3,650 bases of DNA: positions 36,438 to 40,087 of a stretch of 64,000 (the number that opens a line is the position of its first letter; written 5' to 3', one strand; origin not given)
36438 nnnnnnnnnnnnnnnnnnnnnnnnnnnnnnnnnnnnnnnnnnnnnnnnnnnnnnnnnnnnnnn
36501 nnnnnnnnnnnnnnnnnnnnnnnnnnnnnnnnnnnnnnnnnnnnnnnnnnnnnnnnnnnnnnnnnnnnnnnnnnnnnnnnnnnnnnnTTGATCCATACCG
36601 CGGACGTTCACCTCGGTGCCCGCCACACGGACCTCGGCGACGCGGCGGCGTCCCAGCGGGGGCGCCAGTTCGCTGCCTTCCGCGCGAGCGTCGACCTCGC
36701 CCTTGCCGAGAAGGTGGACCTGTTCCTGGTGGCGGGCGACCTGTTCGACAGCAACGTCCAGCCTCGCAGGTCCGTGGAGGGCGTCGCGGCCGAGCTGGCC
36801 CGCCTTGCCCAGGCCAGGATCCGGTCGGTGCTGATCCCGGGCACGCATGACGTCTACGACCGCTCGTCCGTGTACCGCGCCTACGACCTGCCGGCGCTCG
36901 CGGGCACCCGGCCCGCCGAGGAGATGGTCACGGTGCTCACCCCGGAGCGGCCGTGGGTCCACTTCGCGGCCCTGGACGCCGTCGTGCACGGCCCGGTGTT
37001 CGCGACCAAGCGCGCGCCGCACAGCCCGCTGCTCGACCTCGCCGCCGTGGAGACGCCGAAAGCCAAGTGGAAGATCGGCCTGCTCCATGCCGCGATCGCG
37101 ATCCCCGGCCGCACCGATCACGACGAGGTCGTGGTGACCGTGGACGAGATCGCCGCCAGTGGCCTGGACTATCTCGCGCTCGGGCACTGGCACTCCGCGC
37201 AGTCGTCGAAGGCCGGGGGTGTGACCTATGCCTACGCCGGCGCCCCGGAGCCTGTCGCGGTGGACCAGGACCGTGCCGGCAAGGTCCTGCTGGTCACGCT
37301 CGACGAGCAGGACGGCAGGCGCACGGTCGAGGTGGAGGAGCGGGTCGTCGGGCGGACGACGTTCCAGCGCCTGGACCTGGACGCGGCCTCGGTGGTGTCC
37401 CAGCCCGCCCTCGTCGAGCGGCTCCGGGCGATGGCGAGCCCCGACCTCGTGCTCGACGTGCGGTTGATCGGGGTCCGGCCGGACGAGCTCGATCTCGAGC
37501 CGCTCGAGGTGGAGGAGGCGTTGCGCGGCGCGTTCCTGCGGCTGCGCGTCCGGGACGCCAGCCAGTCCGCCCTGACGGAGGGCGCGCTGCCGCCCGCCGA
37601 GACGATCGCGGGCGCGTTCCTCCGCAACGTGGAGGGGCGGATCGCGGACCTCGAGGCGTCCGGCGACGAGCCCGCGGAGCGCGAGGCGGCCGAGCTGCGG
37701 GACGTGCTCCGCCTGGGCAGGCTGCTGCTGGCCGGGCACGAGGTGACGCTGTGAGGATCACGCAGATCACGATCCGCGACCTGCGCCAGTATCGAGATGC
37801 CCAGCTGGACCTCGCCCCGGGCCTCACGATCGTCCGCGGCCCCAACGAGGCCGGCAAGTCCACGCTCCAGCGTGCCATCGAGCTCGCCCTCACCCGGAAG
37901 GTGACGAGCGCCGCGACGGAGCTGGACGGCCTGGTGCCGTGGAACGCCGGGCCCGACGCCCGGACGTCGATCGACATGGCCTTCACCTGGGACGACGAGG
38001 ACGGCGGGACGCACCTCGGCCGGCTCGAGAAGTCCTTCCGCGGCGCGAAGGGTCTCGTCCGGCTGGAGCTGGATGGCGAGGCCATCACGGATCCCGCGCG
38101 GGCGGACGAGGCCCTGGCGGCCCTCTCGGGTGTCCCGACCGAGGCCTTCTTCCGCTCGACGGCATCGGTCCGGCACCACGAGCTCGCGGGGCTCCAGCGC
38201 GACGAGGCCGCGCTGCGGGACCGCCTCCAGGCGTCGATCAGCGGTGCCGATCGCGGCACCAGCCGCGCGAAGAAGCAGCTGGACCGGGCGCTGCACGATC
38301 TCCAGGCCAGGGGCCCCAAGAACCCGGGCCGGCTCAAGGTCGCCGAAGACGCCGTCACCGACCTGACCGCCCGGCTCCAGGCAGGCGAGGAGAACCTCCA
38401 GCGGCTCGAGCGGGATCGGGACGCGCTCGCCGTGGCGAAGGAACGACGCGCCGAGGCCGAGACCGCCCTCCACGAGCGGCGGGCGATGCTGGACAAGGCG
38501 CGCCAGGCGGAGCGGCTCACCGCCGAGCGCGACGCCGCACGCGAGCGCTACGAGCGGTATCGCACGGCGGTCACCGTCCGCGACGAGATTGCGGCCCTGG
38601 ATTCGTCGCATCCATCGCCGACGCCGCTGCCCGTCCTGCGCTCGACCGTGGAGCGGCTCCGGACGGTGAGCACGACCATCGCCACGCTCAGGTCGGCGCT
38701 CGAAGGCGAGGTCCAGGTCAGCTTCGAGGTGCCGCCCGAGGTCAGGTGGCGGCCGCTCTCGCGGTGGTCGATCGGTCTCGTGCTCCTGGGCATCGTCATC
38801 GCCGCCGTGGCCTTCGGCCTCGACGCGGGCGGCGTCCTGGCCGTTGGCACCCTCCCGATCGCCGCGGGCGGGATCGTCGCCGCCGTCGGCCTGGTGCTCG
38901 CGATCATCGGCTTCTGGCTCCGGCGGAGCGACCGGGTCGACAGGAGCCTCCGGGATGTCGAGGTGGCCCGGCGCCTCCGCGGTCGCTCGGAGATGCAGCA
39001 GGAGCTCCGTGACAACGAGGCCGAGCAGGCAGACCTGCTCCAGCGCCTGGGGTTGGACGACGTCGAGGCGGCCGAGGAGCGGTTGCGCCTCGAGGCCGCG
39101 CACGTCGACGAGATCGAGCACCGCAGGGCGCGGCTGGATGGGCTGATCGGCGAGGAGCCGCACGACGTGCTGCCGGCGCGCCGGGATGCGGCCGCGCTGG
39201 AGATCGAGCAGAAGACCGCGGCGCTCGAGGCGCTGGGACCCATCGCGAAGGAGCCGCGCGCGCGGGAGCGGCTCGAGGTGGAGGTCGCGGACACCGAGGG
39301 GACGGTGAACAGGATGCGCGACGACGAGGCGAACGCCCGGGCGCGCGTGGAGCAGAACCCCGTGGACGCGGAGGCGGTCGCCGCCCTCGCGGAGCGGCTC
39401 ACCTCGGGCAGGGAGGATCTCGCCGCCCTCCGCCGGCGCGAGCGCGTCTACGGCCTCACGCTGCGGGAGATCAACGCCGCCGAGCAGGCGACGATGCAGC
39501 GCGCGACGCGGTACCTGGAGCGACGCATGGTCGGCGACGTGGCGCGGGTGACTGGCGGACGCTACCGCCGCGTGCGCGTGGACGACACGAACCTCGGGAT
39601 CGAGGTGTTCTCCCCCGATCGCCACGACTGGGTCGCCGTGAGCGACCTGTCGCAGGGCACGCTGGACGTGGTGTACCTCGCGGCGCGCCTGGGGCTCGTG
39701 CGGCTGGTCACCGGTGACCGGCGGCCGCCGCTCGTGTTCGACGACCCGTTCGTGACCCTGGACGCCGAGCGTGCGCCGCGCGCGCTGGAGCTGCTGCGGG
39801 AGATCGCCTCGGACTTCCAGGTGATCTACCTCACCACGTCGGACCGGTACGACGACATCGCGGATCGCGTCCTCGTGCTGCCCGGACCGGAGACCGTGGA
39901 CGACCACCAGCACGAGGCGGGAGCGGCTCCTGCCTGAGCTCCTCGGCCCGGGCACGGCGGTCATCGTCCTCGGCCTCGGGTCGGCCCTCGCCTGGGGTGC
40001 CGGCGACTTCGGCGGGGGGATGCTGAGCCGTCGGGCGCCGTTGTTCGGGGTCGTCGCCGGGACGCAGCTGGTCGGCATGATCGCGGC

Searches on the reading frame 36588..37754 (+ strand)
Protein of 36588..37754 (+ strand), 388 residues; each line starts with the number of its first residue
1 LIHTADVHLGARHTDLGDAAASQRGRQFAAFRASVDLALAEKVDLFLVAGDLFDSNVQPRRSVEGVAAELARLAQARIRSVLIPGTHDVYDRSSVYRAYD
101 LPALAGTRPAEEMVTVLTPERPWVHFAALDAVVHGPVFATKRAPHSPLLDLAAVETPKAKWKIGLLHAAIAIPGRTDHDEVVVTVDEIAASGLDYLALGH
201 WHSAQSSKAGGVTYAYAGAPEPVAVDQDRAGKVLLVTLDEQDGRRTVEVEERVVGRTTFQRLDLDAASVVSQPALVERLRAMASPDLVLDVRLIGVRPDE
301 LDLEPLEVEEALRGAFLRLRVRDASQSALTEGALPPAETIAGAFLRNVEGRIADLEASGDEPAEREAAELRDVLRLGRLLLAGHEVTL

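Call 66: search_protein_families(library=pfam, proteins=[window:36588-37754:+], max_evalue=0.00001)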
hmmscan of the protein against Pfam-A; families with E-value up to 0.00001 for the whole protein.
window:36588-37754:+ (388 aa): 2 families
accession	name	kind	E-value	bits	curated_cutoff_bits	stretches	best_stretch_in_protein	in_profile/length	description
PF00149.33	Metallophos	-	1.5e-11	45.5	21.5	1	2-203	4-190/191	Calcineurin-like phosphoesterase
PF12850.12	Metallophos_2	-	1.1e-06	29.2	27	1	5-239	7-152/154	Calcineurin-like phosphoesterase superfamily domain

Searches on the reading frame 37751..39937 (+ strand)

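Call 66: search_protein_families(library=pfam, proteins=[window:37751-39937:+], max_evalue=0.00001)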
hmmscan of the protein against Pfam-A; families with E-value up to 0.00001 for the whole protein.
window:37751-39937:+ (728 aa): 4 families
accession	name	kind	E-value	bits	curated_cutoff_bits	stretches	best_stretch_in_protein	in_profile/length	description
PF13476.12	AAA_23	-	4.5e-12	47.5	27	1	5-53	1-49/201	AAA domain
PF02463.25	SMC_N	-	1e-09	38.6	40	0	3-63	2-66/220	RecF/RecN/SMC N terminal domain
PF13175.12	AAA_15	-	3.5e-09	37.2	32.1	1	1-84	1-88/374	AAA ATPase domain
PF13514.12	AAA_27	-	6e-07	29.7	22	1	1-44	1-47/206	AAA domain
